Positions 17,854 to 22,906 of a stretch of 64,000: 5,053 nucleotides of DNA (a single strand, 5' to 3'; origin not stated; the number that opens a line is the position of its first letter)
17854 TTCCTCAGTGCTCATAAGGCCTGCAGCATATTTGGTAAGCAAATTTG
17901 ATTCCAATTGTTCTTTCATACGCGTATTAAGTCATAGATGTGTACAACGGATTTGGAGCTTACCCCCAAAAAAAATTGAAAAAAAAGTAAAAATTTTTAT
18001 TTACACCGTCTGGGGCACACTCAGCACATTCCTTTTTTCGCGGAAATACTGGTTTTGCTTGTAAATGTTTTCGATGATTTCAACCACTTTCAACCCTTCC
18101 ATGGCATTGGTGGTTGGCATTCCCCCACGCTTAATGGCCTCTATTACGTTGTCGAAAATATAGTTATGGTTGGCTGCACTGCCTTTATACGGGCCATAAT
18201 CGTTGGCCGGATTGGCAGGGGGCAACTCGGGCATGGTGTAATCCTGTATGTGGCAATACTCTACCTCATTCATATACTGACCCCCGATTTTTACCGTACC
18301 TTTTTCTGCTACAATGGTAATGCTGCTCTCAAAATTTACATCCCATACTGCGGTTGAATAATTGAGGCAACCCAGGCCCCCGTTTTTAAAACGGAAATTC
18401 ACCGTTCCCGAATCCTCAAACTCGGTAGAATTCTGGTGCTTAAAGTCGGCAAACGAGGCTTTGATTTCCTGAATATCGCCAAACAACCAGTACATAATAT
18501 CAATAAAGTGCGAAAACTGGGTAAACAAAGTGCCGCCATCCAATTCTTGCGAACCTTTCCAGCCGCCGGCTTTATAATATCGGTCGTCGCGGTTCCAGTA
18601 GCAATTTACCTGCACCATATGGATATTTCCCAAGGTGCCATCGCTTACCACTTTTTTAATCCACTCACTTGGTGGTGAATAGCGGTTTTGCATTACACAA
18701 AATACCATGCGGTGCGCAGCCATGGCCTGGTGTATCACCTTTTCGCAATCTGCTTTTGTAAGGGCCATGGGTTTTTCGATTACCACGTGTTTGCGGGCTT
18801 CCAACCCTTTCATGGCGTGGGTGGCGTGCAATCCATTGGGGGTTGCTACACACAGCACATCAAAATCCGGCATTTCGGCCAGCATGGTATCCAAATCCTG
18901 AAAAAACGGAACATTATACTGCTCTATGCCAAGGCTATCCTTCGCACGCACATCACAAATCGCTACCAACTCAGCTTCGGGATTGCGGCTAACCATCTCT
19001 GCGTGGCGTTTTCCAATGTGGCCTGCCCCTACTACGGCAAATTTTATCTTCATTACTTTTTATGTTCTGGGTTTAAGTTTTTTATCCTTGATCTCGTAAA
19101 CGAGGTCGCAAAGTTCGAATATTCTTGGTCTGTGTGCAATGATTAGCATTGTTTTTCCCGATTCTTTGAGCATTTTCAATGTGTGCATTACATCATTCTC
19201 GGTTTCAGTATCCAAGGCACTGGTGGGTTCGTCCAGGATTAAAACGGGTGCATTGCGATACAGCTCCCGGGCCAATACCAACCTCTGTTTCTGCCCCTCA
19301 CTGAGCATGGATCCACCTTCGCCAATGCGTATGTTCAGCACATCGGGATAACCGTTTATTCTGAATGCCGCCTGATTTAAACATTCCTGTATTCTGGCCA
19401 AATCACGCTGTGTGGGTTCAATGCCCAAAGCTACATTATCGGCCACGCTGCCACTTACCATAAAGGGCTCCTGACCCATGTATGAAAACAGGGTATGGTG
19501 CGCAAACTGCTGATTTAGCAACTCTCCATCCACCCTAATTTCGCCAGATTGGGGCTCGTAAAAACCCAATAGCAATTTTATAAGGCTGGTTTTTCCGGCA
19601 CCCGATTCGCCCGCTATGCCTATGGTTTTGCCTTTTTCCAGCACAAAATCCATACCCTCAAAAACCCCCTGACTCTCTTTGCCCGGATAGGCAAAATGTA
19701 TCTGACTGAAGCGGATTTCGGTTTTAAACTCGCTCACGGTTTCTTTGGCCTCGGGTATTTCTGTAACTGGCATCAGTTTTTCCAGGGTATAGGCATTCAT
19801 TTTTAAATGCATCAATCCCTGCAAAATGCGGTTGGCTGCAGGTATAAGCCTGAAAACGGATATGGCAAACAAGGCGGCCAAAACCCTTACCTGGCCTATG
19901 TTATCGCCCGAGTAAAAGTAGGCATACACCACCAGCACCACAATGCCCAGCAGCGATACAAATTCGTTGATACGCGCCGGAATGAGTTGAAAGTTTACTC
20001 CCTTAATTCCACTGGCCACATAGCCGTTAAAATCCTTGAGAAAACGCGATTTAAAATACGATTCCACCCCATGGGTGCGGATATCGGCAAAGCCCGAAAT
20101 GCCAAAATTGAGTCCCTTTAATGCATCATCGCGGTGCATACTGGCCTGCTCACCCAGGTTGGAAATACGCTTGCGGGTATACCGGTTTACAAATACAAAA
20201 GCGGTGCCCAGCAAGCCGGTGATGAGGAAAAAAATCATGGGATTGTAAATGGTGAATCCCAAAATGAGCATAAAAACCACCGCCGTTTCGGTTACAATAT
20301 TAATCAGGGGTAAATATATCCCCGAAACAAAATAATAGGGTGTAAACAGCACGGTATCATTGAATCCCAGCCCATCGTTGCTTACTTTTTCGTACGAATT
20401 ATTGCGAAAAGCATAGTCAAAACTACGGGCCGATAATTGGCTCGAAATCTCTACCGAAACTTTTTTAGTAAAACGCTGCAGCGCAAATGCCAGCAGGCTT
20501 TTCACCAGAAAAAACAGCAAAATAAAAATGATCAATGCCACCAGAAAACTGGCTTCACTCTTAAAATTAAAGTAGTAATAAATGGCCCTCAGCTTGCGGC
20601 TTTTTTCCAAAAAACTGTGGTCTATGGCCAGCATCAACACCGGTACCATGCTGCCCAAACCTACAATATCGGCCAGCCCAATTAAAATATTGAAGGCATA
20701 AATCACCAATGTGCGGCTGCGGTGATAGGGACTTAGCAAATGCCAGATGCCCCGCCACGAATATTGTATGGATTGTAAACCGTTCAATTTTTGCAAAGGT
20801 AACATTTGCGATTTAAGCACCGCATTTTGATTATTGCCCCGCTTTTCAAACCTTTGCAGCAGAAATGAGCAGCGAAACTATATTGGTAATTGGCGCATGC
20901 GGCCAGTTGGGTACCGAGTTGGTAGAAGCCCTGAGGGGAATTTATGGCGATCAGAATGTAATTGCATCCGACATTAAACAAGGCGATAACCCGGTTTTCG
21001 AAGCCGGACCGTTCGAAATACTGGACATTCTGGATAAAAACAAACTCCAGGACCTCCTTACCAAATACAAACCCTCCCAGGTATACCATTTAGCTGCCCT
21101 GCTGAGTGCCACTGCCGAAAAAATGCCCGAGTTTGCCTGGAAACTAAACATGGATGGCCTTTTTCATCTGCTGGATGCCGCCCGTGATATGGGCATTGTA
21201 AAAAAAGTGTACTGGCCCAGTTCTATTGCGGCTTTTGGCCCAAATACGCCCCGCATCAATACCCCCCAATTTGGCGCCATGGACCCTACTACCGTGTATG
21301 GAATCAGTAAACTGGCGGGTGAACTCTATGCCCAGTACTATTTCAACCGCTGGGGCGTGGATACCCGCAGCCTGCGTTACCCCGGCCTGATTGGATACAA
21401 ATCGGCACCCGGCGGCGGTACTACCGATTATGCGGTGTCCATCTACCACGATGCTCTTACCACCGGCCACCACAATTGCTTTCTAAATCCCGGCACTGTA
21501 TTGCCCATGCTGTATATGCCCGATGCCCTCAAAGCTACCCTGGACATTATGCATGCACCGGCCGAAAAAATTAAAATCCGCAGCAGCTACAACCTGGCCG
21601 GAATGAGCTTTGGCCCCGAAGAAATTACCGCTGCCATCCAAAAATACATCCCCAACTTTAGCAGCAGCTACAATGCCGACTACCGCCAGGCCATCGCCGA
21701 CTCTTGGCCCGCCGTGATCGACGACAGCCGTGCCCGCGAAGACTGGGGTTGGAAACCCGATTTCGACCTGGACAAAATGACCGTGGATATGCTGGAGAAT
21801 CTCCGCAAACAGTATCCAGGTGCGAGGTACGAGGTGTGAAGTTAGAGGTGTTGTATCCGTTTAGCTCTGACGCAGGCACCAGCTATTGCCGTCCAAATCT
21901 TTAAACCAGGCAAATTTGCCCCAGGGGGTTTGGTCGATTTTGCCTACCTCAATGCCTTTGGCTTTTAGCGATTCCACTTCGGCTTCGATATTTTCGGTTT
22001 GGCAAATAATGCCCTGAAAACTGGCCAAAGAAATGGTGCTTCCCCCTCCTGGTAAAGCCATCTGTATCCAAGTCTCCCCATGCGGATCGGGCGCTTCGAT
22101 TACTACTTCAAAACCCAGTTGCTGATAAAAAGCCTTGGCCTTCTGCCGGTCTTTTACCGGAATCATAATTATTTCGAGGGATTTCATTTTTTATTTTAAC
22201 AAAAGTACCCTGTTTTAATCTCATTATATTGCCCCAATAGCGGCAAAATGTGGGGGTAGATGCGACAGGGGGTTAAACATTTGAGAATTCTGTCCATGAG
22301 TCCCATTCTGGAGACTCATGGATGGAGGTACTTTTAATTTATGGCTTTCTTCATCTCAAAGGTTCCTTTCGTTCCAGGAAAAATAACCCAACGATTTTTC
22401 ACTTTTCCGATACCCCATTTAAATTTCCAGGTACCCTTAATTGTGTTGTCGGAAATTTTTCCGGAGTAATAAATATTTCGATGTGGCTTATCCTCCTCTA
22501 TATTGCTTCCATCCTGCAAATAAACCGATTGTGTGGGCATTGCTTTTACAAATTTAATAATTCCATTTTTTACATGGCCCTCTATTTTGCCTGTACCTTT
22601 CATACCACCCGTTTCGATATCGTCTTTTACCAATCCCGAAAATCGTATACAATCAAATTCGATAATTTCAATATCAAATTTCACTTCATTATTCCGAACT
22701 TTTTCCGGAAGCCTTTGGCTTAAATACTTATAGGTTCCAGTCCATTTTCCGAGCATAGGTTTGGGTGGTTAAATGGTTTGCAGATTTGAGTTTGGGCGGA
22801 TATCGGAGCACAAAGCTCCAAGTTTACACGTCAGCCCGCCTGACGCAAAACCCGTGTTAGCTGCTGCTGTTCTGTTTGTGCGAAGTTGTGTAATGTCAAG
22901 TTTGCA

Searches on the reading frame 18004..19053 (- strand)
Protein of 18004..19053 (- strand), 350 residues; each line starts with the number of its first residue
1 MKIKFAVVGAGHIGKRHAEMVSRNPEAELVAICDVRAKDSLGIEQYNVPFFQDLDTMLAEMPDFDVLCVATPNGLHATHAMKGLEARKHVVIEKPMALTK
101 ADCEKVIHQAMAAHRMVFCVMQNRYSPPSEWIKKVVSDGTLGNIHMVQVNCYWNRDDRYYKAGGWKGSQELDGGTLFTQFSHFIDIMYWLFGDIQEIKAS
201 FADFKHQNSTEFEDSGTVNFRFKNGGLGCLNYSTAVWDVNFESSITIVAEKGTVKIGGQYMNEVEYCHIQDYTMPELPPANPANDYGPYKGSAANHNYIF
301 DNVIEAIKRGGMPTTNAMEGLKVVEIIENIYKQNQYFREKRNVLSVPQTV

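Call 4: search_protein_families(library=pfam, proteins=[window:18004-19053:-], max_evalue=0.01)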
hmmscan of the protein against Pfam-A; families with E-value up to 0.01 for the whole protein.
window:18004-19053:- (350 aa): 6 families
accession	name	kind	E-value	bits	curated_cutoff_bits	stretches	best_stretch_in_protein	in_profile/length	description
PF01408.29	GFO_IDH_MocA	-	3.7e-29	102.3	24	1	3-118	1-117/120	Oxidoreductase family, NAD-binding Rossmann fold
PF22725.1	GFO_IDH_MocA_C3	-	1.5e-23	83.6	27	1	132-254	4-123/124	GFO/IDH/MocA C-terminal domain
PF02894.22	GFO_IDH_MocA_C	-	8.7e-23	81.7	22.9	1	133-334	1-210/218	Oxidoreductase family, C-terminal alpha/beta domain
PF03447.22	NAD_binding_3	-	7.4e-07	30.3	24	1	9-115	1-111/116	Homoserine dehydrogenase, NAD binding domain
PF01113.26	DapB_N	-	3.6e-06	27.5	25.6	1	3-92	1-96/124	Dihydrodipicolinate reductase, N-terminus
PF22685.1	Gal80p_C-like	-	0.00073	20.2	29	1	132-202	6-79/152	Gal80p, C-terminal domain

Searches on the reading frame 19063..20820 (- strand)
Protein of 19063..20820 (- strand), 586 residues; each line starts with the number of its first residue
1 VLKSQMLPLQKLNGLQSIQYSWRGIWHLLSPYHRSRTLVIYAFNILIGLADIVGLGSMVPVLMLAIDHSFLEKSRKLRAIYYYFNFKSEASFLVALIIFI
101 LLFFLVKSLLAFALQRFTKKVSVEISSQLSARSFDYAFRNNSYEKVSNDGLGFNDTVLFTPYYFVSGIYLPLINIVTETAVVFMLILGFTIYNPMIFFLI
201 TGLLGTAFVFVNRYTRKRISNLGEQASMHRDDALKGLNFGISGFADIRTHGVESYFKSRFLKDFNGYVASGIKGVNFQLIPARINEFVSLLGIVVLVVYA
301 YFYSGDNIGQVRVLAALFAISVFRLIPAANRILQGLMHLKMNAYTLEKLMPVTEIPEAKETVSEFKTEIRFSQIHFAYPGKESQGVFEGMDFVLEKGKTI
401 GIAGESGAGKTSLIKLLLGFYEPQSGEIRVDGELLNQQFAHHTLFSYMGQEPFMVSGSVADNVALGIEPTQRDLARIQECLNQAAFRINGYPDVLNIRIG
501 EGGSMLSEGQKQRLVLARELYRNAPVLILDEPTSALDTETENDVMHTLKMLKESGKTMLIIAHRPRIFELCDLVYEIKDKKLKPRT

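Call 4: search_protein_families(library=pfam, proteins=[window:19063-20820:-], max_evalue=0.01)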
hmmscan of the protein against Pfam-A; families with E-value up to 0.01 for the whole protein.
window:19063-20820:- (586 aa): 7 families
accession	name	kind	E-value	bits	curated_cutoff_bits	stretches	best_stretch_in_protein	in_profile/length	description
PF00005.33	ABC_tran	-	6.6e-28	98.5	25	1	388-534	2-137/137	ABC transporter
PF02463.25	SMC_N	-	3.2e-08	33.7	40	1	468-579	114-213/220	RecF/RecN/SMC N terminal domain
PF00664.28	ABC_membrane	-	2.9e-06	27.6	28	1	88-320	33-269/274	ABC transporter transmembrane region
PF13304.12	AAA_21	-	0.00033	21.2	27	0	506-557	238-291/304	AAA domain, putative AbiEii toxin, Type IV TA system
PF03193.22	RsgA_GTPase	-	0.00067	20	30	1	357-429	67-138/174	RsgA GTPase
PF20720.3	nSTAND3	-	0.0021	18.2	27.2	0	393-418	13-38/155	Novel STAND NTPase 3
PF13401.12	AAA_22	-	0.0041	17.9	27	0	402-562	10-121/130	AAA domain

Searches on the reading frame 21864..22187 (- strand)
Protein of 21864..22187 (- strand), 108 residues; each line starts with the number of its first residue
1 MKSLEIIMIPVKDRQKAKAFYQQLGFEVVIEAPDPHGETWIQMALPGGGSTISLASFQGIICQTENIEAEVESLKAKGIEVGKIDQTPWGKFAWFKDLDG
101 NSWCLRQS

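Call 30: search_protein_families(library=pfam, proteins=[window:21864-22187:-], max_evalue=0.01)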
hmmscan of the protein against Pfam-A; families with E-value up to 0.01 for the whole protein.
window:21864-22187:- (108 aa): 4 families
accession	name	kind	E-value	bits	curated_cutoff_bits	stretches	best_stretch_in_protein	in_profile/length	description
PF00903.31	Glyoxalase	-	3.3e-13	50.5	20.6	1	7-105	5-121/121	Glyoxalase/Bleomycin resistance protein/Dioxygenase superfamily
PF22677.2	Ble-like_N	-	0.00016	21.8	24.5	1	8-28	6-27/41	Bleomycin resistance protein-like N-terminal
PF13669.12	Glyoxalase_4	-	0.00041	21.1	27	0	8-54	4-52/109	Glyoxalase/Bleomycin resistance protein/Dioxygenase superfamily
PF13468.12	Glyoxalase_3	-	0.0034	17.9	25.1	0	7-39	4-37/176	Glyoxalase-like domain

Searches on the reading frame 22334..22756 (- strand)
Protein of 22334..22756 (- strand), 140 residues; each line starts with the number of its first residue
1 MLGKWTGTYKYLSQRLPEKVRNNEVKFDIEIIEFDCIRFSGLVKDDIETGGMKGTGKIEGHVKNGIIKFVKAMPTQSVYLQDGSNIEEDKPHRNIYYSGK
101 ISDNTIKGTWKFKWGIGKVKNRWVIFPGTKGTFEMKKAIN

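Call 4: search_protein_families(library=pfam, proteins=[window:22337-22756:-], max_evalue=0.01)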
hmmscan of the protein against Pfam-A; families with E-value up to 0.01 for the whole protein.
window:22337-22756:- (140 aa): 0 families

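Call 5: search_protein_families(library=padloc, proteins=[window:22337-22756:-], max_evalue=0.01)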
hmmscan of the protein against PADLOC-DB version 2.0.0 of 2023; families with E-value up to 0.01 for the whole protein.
window:22337-22756:- (140 aa): 0 families

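Call 6: search_protein_families(library=ncbifam, proteins=[window:22337-22756:-], max_evalue=0.01)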
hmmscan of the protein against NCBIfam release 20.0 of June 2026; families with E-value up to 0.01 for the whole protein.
window:22337-22756:- (140 aa): 0 families

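Call 27: find_homologous_proteins(query=window:22337-22756:-)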
Query window:22337-22756:- (140 aa): 10 proteins with E <= 0.001 among 27 candidates.
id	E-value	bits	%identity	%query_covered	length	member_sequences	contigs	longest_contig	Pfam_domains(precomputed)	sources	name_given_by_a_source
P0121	5.6e-90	317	100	100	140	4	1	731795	-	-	-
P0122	4.3e-61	223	71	99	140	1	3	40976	-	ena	-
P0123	5.3e-60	219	71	99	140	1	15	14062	-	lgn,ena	-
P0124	1.5e-59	218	68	99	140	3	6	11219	-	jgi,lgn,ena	jgi:hypothetical protein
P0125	2.4e-55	204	66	99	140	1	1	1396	-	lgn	-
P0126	2.9e-55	204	65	100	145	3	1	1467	-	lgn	-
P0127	2.5e-53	198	65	99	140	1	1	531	-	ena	-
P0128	3.4e-50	188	63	98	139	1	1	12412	-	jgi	jgi:hypothetical protein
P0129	9.3e-35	138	49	100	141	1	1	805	-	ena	-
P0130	2.0e-34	136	50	100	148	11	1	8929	-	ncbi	-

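Call 28: find_encoding_contigs(protein=P0122, flank=8000, max_places=3)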
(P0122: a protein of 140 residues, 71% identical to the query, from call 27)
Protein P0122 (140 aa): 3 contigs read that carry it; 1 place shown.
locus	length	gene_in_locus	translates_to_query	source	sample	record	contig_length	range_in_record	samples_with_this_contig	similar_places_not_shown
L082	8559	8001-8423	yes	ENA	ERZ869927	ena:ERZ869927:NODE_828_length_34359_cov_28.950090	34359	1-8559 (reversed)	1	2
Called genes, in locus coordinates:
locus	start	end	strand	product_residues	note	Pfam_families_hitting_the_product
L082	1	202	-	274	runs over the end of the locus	PF01061:ABC2_membrane, PF12698:ABC2_membrane_3 (weak)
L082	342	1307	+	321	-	PF01073:3Beta_HSD (weak), PF01370:Epimerase, PF16363:GDP_Man_Dehyd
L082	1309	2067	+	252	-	PF03372:Exo_endo_phos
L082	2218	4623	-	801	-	PF13620:CarboxypepD_reg, PF13715:CarbopepD_reg_2, PF07715:Plug, PF00593:TonB_dep_Rec_b-barrel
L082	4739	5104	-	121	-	PF00376:MerR, PF13411:MerR_1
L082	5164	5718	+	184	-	PF00877:NLPC_P60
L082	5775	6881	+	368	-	-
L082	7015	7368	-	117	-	PF00436:SSB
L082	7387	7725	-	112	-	PF00436:SSB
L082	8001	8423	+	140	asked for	-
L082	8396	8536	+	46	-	-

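Call 29: find_encoding_contigs(protein=P0124, flank=8000, max_places=3)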
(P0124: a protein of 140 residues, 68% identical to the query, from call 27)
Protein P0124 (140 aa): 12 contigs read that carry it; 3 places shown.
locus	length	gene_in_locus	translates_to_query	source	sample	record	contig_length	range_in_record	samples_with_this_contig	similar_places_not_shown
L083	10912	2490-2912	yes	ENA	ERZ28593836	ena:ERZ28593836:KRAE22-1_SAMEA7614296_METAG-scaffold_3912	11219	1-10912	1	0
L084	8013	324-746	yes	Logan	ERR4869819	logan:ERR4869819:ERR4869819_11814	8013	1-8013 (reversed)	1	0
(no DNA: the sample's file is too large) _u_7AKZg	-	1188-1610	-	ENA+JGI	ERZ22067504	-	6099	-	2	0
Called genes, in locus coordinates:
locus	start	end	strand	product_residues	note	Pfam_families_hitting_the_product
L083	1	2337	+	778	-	?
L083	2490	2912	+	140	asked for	-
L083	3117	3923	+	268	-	-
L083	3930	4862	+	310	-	PF00149:Metallophos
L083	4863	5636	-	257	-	PF12799:LRR_4 (faint), PF00560:LRR_1 (faint), PF23598:LRR_14 (weak), PF13855:LRR_8 (weak), PF23598:LRR_14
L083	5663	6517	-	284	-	-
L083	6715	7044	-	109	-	-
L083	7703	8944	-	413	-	-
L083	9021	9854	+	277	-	-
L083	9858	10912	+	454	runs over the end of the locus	?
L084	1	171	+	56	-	?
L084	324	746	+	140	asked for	-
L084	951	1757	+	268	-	-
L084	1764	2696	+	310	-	PF00149:Metallophos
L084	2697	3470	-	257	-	PF12799:LRR_4 (faint), PF00560:LRR_1 (faint), PF23598:LRR_14 (weak), PF13855:LRR_8 (weak), PF23598:LRR_14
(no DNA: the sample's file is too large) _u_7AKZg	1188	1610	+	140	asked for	-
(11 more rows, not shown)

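Call 30: search_protein_families(library=pfam, proteins=[L083:1-2337:+, L083:3117-3923:+], max_evalue=0.01)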
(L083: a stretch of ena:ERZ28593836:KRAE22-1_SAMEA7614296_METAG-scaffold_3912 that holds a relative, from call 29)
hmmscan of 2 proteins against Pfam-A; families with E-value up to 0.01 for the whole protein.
L083:1-2337:+ (778 aa): 5 families
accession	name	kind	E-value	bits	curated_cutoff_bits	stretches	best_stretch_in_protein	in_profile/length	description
PF25390.1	WD40_RLD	-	1e-71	242.6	150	2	112-370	87-347/363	RCC1-like domain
PF00415.24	RCC1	-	2.6e-59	198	21.7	5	81-129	1-50/50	Regulator of chromosome condensation (RCC1) repeat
PF13540.12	RCC1_2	-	2e-50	167.8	22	6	117-145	2-30/30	Regulator of chromosome condensation (RCC1) repeat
PF25384.1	Alsin_RLD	-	2.3e-10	40.8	100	0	84-148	244-309/405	Alsin RCC1-like domain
PF18962.6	Por_Secre_tail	-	1.2e-09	38.7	27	1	710-776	3-74/75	Secretion system C-terminal sorting domain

L083:3117-3923:+ (268 aa): 0 families

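Call 72: predict_structure(alignment_id=A4)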
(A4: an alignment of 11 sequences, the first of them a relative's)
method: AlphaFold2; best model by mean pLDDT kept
length: 140 residues; sequences in the alignment: 11
mean_pLDDT: 90.2   pTM: 0.83
mean pLDDT of the five models: 90.2, 89.4, 89.0, 88.8, 80.4
residues with pLDDT >= 90: 83; 70-90: 56; 50-70: 1; < 50: 0
segments of 3 or more residues with pLDDT < 50: none
pLDDT, mean of each block of 10 residues (from residue 1): 95 83 93 96 94 95 95 89 83 94 94 82 81 89
secondary structure, 60 per line:
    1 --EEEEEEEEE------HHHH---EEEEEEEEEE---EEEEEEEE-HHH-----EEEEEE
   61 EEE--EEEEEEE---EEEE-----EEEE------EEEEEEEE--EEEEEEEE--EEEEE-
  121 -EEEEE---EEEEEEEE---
elements in order: E3-11 H18-21 E25-34 E38-45 E55-63 E66-72 E76-79 E85-88 E95-102 E105-112 E115-119 E122-126 E130-137

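Call 75: fold_search(model_id=the predicted structure, library=pdb)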
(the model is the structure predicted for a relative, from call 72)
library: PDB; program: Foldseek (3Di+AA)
matches with E <= 10: 890; with E <= 0.001: 0
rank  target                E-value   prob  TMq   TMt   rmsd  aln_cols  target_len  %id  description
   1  3wjf_A                3.9e-03  1.00  0.44  0.41  11.4       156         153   13  Crystal structure of mutant nitrobindin M75L/H76L/Q96C/V128W/M148L/H158L (NB9) from Arabidopsis thaliana (released 2014-04-02)
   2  7bbm                  5.3e-03  1.00  0.45  0.42  11.3       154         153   15  Mutant nitrobindin M75L/H76L/Q96C/M148L (NB4H) from Arabidopsis thaliana with cofactor MnPPIX (released 2021-05-26)
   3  2a13                  6.9e-03  0.99  0.44  0.41  11.4       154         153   15  X-ray structure of protein from Arabidopsis thaliana AT1G79260 (released 2005-07-12)
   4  6ohh_B                8.0e-03  1.00  0.63  0.69   3.1       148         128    9  Structure of EF1p2_mFAP2b bound to DFHBI (released 2020-04-08)
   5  5o1r_A                8.0e-03  1.00  0.53  0.62   4.7       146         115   12  human Fab 5H2 bound to NHBA-C3 from Neisseria meningitidis serogroup B (released 2018-05-30)
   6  4ymy                  8.4e-03  0.99  0.45  0.42  11.2       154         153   15  Crystal structure of mutant nitrobindin M75A/H76L/Q96C/M148L/H158A (NB11) from Arabidopsis thaliana (released 2015-12-30)
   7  3wjd                  8.8e-03  0.99  0.44  0.41  11.2       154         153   13  Crystal structure of mutant nitrobindin F44W/M75L/H76L/Q96C/M148L/H158L (NB5) from Arabidopsis thaliana (released 2014-04-02)
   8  3wjg                  9.3e-03  0.99  0.45  0.42  11.4       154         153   14  Crystal structure of mutant nitrobindin M75L/H76L/Q96C/M148W/H158L (NB10) from Arabidopsis thaliana (released 2014-04-02)
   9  3wje_A                1.1e-02  0.99  0.46  0.43  11.0       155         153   13  Crystal structure of mutant nitrobindin M75W/H76L/Q96C/M148L/H158L (NB6) from Arabidopsis thaliana (released 2014-04-02)
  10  3ew2_B                1.2e-02  1.00  0.46  0.51   5.1       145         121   12  Crystal structure of rhizavidin-biotin complex (released 2008-12-23)
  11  3ew2_E                1.5e-02  1.00  0.44  0.50   7.0       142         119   12  Crystal structure of rhizavidin-biotin complex (released 2008-12-23)
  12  3wjb_A                1.5e-02  0.99  0.44  0.42  10.8       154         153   13  Crystal structure of mutant nitrobindin M75L/H76L/Q96C/M148L/H158L (NB4) from Arabidopsis thaliana (released 2014-04-09)
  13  4jnj_C                1.5e-02  1.00  0.54  0.66   6.2       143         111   10  Structure based engineering of streptavidin monomer with a reduced biotin dissociation rate (released 2013-05-29)
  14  2fr2                  1.5e-02  0.98  0.43  0.39   8.6       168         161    9  Crystal Structure of Rv2717c from M. tuberculosis (released 2006-01-31)
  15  7sfp                  2.2e-02  0.96  0.37  0.35  11.3       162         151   14  Crystal structure of OssO, a spirocyclase involved in the biosynthesis of ossamycin (released 2022-08-17)
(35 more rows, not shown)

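Call 77: find_encoding_contigs(protein=window:22334-22756:-, flank=10000, max_places=8)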
Protein window:22334-22756:- (140 aa): no gene with exactly this product is on record in the collection.
